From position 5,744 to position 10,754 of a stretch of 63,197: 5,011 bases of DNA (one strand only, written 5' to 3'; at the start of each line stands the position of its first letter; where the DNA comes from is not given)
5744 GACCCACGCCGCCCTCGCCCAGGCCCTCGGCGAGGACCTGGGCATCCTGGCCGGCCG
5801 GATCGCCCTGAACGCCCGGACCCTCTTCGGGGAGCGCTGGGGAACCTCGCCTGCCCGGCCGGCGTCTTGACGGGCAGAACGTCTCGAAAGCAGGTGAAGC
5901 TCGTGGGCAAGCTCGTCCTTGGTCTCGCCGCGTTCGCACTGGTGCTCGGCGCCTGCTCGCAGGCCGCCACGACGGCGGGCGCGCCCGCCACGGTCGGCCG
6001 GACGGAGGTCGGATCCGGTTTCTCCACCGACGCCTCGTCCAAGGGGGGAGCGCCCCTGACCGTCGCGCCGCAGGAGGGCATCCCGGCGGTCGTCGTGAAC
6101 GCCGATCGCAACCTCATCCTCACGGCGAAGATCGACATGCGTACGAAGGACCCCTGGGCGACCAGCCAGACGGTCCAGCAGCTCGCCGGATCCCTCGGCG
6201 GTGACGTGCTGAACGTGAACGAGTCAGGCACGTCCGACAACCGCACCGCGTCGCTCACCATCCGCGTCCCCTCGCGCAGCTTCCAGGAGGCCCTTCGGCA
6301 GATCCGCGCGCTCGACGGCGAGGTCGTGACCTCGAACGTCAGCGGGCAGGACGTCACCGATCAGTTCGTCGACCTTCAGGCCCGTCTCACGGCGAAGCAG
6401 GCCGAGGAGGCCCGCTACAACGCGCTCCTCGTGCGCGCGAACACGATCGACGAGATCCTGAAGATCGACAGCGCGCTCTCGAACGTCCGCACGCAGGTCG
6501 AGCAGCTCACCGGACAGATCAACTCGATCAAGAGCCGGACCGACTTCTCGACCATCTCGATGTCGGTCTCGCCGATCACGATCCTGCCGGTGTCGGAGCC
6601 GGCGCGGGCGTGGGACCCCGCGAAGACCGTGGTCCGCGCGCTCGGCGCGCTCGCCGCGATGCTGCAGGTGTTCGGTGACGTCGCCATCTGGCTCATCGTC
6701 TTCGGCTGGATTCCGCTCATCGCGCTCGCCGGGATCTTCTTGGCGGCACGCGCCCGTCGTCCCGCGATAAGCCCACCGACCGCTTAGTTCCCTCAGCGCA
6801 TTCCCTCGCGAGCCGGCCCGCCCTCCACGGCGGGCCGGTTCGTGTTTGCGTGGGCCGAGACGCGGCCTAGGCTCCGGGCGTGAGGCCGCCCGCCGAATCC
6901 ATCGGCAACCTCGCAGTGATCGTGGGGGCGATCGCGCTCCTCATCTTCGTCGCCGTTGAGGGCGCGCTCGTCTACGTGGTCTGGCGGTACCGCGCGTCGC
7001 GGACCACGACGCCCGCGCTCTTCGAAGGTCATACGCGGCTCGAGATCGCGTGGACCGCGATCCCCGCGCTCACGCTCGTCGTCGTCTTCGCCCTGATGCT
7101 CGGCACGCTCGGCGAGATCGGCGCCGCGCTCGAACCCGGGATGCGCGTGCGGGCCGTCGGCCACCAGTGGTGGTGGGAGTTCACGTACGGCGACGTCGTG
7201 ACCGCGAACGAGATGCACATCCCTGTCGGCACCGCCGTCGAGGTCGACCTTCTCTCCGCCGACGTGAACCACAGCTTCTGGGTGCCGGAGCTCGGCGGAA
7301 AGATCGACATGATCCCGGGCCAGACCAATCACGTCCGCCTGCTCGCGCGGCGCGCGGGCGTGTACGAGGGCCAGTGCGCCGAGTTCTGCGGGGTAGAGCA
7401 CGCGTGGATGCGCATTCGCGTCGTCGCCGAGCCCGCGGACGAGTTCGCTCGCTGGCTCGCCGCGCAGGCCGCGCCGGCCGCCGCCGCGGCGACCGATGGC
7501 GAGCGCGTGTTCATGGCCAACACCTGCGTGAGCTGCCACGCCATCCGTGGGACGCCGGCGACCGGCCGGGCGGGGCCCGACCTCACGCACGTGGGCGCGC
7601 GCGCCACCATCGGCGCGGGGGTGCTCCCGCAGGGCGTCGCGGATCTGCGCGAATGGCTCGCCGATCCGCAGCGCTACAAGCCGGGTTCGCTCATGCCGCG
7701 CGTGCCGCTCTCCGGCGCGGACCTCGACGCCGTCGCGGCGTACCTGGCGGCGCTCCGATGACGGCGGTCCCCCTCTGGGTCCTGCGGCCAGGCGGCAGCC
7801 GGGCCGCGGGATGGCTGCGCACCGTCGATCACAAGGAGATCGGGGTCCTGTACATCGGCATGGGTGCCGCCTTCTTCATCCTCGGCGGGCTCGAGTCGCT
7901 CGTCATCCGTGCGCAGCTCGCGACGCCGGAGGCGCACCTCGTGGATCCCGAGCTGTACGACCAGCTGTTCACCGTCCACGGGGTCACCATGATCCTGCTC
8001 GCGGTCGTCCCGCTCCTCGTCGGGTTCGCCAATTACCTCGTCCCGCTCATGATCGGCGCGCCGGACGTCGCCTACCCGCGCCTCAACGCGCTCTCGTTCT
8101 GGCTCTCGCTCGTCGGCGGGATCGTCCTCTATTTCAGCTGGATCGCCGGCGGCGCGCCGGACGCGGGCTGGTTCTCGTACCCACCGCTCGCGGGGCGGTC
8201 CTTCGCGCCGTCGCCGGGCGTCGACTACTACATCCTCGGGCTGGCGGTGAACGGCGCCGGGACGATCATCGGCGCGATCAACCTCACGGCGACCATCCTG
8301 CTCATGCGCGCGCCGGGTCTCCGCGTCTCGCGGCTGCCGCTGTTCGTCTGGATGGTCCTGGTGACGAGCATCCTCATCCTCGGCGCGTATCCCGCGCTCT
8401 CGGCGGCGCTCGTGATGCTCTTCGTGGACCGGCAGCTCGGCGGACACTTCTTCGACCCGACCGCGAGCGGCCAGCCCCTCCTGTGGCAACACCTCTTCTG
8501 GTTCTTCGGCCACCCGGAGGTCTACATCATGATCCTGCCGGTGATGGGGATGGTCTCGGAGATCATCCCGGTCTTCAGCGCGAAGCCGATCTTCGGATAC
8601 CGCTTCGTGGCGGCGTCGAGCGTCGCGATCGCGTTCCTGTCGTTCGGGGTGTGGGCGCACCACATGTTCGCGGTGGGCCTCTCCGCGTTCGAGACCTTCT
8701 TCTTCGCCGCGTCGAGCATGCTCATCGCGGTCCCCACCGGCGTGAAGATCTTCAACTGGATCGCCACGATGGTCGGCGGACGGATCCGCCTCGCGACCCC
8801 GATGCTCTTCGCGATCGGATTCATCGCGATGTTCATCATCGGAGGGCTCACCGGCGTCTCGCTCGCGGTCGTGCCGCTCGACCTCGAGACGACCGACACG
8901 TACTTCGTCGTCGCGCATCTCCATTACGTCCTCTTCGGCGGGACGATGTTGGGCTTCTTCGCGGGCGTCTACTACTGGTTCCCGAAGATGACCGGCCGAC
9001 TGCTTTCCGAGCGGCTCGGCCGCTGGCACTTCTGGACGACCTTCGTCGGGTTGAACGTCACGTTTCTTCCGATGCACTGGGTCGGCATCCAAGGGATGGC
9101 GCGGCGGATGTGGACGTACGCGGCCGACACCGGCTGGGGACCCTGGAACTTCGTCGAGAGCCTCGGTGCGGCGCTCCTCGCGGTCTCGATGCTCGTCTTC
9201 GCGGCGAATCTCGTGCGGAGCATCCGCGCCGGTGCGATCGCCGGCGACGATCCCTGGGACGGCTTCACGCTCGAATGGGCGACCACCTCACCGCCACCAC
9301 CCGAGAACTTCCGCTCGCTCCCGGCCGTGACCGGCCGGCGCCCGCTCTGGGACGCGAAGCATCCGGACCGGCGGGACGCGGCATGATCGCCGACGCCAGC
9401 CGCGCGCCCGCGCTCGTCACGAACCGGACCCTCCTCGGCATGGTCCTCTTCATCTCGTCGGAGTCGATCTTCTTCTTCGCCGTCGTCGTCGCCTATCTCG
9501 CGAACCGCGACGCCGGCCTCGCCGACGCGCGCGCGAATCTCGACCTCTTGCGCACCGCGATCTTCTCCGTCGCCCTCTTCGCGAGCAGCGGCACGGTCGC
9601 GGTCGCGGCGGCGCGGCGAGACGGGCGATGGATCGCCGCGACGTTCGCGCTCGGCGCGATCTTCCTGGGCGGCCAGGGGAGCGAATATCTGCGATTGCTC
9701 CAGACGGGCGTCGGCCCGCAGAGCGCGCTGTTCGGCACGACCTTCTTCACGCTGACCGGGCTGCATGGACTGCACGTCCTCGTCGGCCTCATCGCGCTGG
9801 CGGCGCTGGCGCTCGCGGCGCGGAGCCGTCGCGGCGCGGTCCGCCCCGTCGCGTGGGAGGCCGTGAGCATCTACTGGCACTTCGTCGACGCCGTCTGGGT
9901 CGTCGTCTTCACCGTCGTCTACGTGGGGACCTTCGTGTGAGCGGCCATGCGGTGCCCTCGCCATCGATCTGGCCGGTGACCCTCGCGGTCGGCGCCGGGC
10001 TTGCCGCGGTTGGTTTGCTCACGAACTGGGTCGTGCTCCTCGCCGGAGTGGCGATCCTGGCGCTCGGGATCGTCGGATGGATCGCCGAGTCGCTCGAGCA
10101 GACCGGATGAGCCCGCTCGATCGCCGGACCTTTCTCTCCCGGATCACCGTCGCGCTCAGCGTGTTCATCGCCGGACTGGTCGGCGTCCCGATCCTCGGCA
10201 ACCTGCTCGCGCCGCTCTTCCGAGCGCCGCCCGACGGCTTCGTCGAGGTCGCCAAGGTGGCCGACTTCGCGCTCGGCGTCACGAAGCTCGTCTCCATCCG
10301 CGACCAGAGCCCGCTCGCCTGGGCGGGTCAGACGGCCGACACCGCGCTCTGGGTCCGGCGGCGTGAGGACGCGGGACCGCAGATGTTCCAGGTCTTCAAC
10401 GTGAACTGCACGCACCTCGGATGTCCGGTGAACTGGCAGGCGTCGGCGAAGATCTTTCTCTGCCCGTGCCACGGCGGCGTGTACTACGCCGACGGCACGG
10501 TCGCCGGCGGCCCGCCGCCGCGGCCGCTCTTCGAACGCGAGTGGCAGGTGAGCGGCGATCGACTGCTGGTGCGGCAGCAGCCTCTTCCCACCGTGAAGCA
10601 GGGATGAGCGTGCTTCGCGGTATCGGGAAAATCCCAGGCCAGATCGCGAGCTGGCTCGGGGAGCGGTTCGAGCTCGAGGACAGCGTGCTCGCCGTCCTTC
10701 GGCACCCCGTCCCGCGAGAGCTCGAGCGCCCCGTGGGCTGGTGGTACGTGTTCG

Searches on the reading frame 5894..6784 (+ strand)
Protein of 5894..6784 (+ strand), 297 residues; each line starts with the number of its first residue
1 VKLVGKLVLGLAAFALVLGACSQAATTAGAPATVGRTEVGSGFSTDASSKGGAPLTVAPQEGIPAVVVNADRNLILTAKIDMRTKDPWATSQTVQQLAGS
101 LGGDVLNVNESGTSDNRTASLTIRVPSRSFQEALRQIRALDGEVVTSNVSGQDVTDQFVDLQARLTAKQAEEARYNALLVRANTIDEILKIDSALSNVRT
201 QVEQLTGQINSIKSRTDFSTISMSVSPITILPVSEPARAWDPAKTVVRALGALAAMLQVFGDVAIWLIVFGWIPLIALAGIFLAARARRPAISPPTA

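Call 46: search_protein_families(library=pfam, proteins=[window:5894-6784:+], max_evalue=0.00001)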
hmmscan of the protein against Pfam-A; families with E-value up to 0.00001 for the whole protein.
window:5894-6784:+ (297 aa): 1 family
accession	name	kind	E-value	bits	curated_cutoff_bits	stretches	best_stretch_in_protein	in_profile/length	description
PF14257.11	DUF4349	-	2e-49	168.3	27.7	1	72-283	1-209/213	Domain of unknown function (DUF4349)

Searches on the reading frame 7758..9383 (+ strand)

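Call 46: search_protein_families(library=pfam, proteins=[window:7758-9383:+], max_evalue=0.00001)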
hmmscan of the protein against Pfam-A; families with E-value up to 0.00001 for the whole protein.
window:7758-9383:+ (542 aa): 1 family
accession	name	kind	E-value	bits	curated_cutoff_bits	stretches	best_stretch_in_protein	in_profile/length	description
PF00115.25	COX1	-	1.5e-161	538.6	34.8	1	28-472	2-435/436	Cytochrome C and Quinol oxidase polypeptide I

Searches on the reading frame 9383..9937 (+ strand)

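Call 46: search_protein_families(library=pfam, proteins=[window:9383-9937:+], max_evalue=0.00001)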
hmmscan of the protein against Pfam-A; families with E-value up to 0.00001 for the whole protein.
window:9383-9937:+ (185 aa): 1 family
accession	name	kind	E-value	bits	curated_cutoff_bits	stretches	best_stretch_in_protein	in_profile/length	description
PF00510.24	COX3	-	1.3e-17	65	23.8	1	12-181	72-255/258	Cytochrome c oxidase subunit III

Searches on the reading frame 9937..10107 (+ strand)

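Call 46: search_protein_families(library=pfam, proteins=[window:9937-10107:+], max_evalue=0.00001)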
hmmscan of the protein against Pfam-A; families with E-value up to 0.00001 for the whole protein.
window:9937-10107:+ (57 aa): 1 family
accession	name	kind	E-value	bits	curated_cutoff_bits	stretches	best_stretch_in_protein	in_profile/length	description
PF12270.13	Cyt_c_ox_IV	-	2.1e-06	28.3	26.9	1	8-51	82-125/132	Cytochrome c oxidase subunit IV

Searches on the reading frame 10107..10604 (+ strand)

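Call 46: search_protein_families(library=pfam, proteins=[window:10107-10604:+], max_evalue=0.00001)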
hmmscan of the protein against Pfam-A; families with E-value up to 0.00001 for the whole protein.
window:10107-10604:+ (166 aa): 1 family
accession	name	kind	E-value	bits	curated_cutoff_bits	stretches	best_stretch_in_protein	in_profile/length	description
PF00355.32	Rieske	-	1.4e-07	31.8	20.3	1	80-141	25-84/88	Rieske [2Fe-2S] domain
